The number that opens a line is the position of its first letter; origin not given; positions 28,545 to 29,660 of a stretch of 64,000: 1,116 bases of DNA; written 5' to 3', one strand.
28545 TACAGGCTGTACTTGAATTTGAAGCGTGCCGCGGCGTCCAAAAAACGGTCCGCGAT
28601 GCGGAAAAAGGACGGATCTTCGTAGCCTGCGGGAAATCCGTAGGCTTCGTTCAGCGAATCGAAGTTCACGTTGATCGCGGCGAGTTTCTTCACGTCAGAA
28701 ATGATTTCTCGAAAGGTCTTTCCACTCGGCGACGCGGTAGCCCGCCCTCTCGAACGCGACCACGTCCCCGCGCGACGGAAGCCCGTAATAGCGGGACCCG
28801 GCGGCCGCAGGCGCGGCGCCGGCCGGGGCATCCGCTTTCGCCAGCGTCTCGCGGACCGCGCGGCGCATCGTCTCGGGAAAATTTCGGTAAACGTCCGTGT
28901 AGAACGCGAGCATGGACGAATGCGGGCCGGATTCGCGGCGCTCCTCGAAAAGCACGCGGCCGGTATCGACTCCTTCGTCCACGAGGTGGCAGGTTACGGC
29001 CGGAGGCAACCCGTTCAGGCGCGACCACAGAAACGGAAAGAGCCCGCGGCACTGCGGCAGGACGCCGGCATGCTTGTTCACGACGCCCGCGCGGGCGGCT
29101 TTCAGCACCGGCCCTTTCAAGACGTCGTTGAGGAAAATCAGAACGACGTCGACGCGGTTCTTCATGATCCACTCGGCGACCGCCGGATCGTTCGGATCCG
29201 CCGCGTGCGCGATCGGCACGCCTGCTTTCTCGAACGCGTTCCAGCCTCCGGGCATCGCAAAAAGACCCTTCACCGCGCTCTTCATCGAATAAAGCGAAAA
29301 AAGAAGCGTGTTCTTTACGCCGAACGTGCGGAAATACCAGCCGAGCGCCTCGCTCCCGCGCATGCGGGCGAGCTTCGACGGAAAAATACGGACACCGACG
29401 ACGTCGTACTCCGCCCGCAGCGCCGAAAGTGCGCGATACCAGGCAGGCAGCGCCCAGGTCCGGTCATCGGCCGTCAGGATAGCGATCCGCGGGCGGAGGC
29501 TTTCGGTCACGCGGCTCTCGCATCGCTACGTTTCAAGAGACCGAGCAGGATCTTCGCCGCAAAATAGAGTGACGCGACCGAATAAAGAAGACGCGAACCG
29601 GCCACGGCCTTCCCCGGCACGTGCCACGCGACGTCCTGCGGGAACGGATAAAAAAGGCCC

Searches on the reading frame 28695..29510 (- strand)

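Call 15: search_protein_families(library=pfam, proteins=[window:28695-29510:-], max_evalue=0.0001)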
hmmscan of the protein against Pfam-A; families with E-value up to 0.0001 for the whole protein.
window:28695-29510:- (271 aa): 1 family
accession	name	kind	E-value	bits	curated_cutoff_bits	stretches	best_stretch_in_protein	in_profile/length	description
PF00551.24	Formyl_trans_N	-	3.3e-08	33.9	26.1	1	106-196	66-158/181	Formyl transferase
